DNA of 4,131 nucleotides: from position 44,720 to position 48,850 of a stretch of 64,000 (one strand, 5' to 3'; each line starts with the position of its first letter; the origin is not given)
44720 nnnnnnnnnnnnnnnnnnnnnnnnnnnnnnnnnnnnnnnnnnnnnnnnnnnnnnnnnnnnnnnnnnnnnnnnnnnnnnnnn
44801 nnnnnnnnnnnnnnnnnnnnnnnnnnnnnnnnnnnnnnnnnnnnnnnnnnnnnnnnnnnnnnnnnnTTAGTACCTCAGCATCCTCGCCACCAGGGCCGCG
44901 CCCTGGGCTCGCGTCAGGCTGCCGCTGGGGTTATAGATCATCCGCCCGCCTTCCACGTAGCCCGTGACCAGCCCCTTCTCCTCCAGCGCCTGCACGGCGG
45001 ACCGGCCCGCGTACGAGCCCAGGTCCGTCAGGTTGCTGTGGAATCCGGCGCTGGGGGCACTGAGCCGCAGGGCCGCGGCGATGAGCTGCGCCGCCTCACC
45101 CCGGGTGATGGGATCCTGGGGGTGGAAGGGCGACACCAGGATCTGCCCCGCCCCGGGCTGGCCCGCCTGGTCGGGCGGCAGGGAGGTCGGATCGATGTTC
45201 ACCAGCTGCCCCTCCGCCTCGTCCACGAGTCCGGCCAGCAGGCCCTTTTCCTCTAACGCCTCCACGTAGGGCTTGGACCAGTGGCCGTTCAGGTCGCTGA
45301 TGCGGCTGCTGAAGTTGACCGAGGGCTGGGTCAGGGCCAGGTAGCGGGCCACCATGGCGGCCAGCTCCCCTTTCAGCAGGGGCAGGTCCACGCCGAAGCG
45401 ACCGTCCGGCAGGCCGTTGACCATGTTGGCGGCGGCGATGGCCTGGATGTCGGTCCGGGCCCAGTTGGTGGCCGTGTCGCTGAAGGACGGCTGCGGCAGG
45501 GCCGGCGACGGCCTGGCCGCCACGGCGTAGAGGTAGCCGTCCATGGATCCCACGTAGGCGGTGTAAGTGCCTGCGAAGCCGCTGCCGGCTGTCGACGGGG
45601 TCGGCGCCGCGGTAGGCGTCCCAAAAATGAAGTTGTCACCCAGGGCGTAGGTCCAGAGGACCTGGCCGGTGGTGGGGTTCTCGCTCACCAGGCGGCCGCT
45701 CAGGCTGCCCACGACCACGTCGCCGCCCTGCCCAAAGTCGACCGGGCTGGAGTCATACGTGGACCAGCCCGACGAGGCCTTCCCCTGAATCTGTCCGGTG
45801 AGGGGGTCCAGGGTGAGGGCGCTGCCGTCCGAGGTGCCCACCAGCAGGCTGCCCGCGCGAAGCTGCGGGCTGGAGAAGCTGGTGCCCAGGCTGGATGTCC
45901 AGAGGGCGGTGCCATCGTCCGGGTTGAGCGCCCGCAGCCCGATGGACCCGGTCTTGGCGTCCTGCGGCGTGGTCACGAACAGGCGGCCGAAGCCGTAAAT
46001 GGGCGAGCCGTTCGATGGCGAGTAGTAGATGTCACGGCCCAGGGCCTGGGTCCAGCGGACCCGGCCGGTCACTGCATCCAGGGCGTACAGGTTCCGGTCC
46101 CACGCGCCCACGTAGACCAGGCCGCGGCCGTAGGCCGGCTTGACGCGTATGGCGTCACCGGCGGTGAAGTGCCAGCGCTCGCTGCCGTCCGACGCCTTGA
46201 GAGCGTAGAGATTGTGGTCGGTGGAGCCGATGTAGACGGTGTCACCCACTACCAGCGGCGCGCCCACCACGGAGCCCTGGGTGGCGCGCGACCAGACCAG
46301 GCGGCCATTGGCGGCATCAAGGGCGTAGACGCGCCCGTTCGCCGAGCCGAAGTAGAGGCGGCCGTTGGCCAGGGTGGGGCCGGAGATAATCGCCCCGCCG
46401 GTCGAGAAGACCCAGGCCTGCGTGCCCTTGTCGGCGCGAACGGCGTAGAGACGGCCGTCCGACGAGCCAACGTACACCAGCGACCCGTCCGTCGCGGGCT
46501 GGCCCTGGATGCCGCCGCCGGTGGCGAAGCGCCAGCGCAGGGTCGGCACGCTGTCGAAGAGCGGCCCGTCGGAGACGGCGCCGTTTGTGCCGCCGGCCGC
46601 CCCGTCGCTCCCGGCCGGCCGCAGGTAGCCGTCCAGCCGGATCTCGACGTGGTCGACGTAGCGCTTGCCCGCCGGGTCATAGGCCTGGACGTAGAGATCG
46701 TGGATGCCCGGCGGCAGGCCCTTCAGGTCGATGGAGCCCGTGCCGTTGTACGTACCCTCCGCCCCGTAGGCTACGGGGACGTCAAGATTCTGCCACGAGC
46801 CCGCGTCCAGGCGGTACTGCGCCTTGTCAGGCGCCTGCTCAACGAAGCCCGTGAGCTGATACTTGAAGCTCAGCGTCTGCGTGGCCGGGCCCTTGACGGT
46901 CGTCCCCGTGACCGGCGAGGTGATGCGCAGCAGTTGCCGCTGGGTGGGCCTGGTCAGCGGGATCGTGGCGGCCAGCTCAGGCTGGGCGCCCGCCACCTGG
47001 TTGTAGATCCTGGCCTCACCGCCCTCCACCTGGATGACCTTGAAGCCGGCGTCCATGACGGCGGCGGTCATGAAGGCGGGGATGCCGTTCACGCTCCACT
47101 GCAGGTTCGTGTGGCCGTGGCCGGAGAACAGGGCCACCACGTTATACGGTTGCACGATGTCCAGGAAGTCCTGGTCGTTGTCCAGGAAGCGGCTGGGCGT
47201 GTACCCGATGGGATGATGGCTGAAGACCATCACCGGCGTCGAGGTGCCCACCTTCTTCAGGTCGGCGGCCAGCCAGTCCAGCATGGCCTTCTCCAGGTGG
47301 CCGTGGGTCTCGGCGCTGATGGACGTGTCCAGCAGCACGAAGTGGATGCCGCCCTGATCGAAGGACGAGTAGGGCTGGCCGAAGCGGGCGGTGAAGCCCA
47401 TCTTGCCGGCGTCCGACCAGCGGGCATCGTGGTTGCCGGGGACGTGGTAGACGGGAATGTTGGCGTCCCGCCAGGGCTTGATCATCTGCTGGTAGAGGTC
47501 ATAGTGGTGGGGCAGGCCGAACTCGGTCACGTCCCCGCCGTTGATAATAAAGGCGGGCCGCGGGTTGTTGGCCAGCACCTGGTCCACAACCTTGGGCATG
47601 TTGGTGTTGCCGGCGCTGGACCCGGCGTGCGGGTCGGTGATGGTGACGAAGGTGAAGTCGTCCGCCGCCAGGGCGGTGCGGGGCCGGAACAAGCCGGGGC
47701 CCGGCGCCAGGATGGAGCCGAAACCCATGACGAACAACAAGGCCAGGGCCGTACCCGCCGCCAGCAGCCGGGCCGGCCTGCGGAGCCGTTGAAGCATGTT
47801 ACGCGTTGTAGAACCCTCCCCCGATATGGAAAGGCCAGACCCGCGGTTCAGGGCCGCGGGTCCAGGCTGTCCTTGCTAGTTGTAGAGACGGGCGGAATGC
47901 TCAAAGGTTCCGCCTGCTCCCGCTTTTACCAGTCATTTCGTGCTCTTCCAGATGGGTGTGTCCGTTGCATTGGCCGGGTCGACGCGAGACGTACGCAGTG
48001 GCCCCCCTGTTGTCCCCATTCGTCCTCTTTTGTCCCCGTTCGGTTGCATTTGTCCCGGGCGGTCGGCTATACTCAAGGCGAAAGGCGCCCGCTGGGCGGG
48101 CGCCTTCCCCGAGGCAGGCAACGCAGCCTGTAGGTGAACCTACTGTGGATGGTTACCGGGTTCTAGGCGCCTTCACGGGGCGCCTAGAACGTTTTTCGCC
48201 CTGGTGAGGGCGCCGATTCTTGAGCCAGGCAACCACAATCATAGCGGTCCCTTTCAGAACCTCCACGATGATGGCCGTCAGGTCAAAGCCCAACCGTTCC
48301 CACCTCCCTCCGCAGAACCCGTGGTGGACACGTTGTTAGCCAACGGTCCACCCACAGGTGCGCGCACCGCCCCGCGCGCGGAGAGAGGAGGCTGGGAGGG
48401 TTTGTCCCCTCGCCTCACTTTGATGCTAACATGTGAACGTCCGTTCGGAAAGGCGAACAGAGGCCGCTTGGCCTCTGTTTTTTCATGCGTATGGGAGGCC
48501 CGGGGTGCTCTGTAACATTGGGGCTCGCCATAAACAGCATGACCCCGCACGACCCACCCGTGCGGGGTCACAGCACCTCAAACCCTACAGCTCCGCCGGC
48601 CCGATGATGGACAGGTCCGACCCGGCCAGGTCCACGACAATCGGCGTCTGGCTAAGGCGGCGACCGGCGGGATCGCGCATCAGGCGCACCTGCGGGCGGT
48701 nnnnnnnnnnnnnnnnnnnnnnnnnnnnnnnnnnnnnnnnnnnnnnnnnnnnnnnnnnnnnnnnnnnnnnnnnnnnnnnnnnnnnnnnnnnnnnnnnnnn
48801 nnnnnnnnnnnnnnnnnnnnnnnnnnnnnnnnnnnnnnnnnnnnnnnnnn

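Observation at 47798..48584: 0.8-kb gene-free region with three 20-bp direct repeats, a good promoter, two plus-strand intrinsic terminators with no gene, and a candidate sRNA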

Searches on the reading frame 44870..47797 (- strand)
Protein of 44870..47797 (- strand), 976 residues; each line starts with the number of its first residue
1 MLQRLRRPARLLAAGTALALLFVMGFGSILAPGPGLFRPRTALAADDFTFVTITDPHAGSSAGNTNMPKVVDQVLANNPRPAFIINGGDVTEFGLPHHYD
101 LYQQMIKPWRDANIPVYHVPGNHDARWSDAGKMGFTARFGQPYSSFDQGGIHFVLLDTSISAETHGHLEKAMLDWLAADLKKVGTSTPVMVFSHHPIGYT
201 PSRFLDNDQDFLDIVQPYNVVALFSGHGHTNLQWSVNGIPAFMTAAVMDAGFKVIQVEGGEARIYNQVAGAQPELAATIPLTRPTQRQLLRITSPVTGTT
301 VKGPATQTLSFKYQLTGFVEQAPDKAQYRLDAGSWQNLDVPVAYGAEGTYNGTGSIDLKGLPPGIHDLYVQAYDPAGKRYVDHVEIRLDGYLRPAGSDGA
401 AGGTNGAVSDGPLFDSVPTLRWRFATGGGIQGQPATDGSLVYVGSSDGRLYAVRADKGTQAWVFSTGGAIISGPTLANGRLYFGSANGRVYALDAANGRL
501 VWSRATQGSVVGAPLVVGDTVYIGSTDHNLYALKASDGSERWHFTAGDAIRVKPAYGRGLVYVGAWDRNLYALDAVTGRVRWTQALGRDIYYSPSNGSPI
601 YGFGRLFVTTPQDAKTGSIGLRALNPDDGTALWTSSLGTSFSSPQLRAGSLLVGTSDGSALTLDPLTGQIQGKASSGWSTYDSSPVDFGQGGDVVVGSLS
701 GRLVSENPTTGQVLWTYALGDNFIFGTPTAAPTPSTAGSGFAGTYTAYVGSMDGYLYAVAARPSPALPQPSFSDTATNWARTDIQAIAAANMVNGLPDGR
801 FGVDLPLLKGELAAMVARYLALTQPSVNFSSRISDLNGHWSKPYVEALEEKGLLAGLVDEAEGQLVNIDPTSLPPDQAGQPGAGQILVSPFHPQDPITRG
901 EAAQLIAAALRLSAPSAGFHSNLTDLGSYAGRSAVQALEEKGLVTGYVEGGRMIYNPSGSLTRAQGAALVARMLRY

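Call 15: search_protein_families(library=pfam, proteins=[window:44870-47797:-], max_evalue=1)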
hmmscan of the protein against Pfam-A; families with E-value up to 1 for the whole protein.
window:44870-47797:- (976 aa): 7 families
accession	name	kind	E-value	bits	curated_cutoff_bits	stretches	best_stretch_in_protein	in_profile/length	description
PF13570.13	Beta-prop_ACSF4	-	1.6e-46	159.7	133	3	518-673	61-209/329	Beta-alanine-activating enzyme, beta-propeller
PF13360.13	PQQ_2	-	1.8e-41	142.8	27.6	3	420-543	15-143/233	Outer membrane protein assembly factor BamB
PF00395.25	SLH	-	2.8e-18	66.1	20.8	4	771-813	1-44/44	S-layer homology domain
PF01011.28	PQQ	-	1.5e-15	57.4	26.7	3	513-563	52-104/595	Glucose/ethanol/alcohol dehydrogenase, beta-propeller domain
PF00149.33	Metallophos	-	4e-15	57.2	21.5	1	49-230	2-190/191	Calcineurin-like phosphoesterase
PF14435.11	SUKH-4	-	0.0018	18.8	25.5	0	541-583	62-104/179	SUKH-4 immunity protein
PF20067.5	SSL_N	-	0.015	15.6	18.9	1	477-491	30-44/46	Strictosidine synthase-like, N-terminal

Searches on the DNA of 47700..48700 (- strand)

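Call 4: search_rna_families(source=window, start=47700, end=48700, threshold=evalue, max_evalue=10, show_alignments=5)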
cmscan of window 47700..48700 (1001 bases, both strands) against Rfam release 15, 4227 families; matches with E-value up to 10: 11.
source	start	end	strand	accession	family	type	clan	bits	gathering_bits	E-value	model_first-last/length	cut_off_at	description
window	48440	48582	-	RF02832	Scr5676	Gene; sRNA;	-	28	56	0.0028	1-130/130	no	Streptomyces RNA 5676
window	48151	48235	-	RF01011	mir-605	Gene; miRNA;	-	21.9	98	0.18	1-82/82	no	mir-605 microRNA precursor family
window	48090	48137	-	RF00454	p27_CRE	Cis-reg;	-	21.8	42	0.093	1-59/59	no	p27 cis-regulatory element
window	48084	48104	-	RF01836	weev_FSE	Cis-reg; frameshift_element;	-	17.9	40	9.3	1-27/27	no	ribosomal frameshift site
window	48160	48190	+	RF03754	mir-3116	Gene; miRNA;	-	17.2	65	2.1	18-51/68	no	mir-3116 microRNA precursor family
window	47811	47885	-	RF00843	mir-228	Gene; miRNA;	CL00093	16.5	45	1.5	1-85/85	no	mir-228 microRNA precursor family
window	48066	48119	+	RF03775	mir-7578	Gene; miRNA;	-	16.5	60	2.5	1-82/82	no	mir-7578 microRNA precursor family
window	48600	48657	+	RF01275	sR22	Gene; snRNA; snoRNA; CD-box;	-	15.9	40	3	1-58/58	no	Small nucleolar RNA sR22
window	48149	48219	+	RF02871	ncS54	Gene; sRNA;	-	14.2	43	3.9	1-79/79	no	Burkholderia sRNA 54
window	48544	48566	-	RF02632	Hrs10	Gene; sRNA;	-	13.4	108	5.3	13-35/148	no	Hfq-regulated sRNA 10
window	48271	48313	-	RF02040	HOTTIP_1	Gene; lncRNA;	-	13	50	5.9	1-57/57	no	HOXA transcript at the distal tip, conserved region 1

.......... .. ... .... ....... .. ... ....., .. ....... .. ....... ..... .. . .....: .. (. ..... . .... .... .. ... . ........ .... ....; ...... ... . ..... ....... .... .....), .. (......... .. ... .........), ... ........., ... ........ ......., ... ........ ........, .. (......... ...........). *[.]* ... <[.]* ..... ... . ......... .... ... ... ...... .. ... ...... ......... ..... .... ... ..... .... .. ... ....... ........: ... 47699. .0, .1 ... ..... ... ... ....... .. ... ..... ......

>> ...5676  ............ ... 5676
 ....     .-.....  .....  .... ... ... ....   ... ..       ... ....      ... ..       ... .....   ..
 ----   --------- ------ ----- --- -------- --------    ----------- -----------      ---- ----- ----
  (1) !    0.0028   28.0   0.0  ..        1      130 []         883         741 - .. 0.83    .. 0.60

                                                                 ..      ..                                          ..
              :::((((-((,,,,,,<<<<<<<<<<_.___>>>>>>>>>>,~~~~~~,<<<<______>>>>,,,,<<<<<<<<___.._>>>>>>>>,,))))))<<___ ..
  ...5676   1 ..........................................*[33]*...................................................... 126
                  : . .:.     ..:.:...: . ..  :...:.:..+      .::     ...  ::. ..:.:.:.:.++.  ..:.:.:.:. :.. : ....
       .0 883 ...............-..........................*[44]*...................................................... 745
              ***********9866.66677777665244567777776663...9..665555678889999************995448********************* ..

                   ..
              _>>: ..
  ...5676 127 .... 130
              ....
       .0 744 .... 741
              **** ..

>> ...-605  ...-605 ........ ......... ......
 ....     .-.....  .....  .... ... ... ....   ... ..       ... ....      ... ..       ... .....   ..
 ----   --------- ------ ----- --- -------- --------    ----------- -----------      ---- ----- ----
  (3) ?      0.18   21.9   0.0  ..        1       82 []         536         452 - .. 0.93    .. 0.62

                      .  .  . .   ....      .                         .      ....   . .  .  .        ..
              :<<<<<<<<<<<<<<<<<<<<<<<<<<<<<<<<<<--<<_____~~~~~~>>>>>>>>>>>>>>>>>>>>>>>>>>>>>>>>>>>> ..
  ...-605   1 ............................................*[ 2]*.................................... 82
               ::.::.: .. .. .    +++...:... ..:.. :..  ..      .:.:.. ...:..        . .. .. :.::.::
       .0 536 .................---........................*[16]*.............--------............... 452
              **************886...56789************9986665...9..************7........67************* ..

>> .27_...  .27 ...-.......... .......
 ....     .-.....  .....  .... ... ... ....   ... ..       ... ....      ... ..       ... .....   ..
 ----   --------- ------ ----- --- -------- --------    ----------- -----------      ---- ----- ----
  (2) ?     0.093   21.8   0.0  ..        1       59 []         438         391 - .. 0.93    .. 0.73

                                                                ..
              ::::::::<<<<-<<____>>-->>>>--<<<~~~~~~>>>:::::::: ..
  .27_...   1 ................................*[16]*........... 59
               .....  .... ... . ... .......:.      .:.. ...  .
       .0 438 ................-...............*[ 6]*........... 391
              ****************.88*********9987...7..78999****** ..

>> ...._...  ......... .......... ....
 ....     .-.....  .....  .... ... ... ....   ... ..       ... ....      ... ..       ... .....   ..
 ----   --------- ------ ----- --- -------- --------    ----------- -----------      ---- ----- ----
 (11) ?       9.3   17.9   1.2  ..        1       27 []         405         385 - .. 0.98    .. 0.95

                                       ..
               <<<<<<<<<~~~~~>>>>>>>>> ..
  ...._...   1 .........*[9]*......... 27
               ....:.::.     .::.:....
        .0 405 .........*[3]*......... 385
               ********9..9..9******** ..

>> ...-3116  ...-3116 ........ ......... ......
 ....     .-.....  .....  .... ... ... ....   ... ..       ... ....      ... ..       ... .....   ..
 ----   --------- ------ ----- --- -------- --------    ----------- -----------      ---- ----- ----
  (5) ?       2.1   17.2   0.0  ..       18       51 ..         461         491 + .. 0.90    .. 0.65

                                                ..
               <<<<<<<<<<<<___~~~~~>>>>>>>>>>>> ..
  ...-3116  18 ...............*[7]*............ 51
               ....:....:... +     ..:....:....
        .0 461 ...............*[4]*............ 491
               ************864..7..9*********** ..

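Call 33: search_dna_similar(query=window:48030-48480:-, collection=plasmids, mode=distant, max_evalue=0.01)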
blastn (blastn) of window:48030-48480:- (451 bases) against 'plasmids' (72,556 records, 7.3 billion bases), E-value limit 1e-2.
No match.

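Call 34: search_dna_similar(query=window:48030-48480:-, collection=phages, mode=distant, max_evalue=0.01)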
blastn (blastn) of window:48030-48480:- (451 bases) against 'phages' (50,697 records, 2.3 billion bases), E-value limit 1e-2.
No match.

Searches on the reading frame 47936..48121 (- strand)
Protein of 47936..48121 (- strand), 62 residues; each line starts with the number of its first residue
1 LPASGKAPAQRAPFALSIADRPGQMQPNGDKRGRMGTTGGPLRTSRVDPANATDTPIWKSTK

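Call 15: search_protein_families(library=pfam, proteins=[window:47936-48121:-], max_evalue=1)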
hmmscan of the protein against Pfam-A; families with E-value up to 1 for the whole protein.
seq(62 aa): 0 families

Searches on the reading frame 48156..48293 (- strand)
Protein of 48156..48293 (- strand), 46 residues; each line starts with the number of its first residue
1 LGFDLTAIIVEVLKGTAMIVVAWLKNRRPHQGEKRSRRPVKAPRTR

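Call 15: search_protein_families(library=pfam, proteins=[window:48156-48293:-], max_evalue=1)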
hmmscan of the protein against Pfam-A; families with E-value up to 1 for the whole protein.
seq(46 aa): 1 family
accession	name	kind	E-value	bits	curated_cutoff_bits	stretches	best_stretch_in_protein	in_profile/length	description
PF19943.4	DUF6405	-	0.037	14.3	25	1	16-31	21-36/37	Family of unknown function (DUF6405)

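Call 17: find_homologous_proteins(query=window:48156-48293:-, max_evalue=10)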
Query window:48156-48293:- (46 aa): 1 proteins with E <= 10 among 1 candidates.
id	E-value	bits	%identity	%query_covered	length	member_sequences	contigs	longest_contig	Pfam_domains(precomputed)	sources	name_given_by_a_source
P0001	3.9e-12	62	70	100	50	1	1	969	-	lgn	-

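Call 19: find_encoding_contigs(protein=P0001, flank=5000)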
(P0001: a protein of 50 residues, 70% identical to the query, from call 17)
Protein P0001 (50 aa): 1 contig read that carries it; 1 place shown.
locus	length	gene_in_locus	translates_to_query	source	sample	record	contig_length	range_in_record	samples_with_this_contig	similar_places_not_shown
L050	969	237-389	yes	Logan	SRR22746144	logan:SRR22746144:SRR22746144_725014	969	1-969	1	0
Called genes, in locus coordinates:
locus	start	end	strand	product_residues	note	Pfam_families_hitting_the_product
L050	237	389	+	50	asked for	-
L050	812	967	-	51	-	?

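Call 25: search_protein_representatives(protein=window:48156-48293:-)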
Query: 46 residues. Proteins with E-value up to 0.001 (for the whole library): 3; up to 1e-10: 1; up to 1e-30: 0. The best 3 are listed.
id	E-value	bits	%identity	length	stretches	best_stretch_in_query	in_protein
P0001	1.2e-12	62.0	70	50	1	1-46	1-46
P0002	2.4e-08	48.8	60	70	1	2-46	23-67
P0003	1.8e-04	36.9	36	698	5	6-33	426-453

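Call 27: find_encoding_contigs(protein=P0002, flank=5000)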
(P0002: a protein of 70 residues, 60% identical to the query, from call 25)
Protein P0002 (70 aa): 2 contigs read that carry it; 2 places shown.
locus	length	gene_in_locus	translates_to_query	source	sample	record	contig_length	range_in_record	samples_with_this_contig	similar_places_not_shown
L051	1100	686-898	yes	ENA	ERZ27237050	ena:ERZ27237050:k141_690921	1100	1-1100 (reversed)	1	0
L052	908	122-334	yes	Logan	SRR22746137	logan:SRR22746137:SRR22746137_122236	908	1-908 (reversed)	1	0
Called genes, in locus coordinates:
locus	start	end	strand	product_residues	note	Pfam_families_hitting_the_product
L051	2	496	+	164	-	?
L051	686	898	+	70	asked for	-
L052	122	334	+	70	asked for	-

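Call 36: find_homologous_proteins(query=A2, max_evalue=10)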
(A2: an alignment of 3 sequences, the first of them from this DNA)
Query A2 (3 sequences) (46 aa, profile of the alignment): 2 proteins with E <= 10 among 6 candidates.
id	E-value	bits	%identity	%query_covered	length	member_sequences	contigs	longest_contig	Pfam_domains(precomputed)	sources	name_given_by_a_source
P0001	1.1e-28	116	70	100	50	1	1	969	-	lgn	-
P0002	2.7e-26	109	61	96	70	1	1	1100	-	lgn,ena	-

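Call 37: find_related_loci(query=A2, collection=metagenome_contigs, flank=3000)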
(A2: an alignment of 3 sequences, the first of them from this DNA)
Query A2 (46 aa) in metagenome_contigs; peptide patterns used: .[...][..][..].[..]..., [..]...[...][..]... (x = any residue, [..] = any of these).
454 stretches matched a pattern; 1 encode a relative of the query (tblastn E <= 1e-3); 1 distinct loci.
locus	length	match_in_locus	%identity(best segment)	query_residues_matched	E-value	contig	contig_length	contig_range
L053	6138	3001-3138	80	1-46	2e-23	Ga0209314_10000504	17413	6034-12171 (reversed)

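Call 46: search_protein_families(library=ncbifam, proteins=[window:48156-48293:-], max_evalue=10)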
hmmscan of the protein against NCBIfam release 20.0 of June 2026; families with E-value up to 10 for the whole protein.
seq(46 aa): 0 families

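Call 47: search_protein_families(library=padloc, proteins=[window:48156-48293:-], max_evalue=10)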
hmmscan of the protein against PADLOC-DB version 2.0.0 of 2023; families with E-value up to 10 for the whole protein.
seq(46 aa): 0 families

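Call 48: search_protein_families(library=phrogs, proteins=[window:48156-48293:-], max_evalue=10)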
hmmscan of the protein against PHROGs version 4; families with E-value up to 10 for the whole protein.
seq(46 aa): 1 family
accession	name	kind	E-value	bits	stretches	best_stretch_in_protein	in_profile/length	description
phrog_22022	-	unknown function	0.2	12.8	1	8-33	13-38/51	-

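Call 81: find_related_loci(query=A2, collection=viral_contigs, flank=3000)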
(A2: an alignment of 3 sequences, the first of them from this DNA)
Query A2 (46 aa) in viral_contigs; peptide patterns used: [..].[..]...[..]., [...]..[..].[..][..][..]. (x = any residue, [..] = any of these).
54 stretches matched a pattern, but none encodes a relative of the query by tblastn (E <= 1e-3).
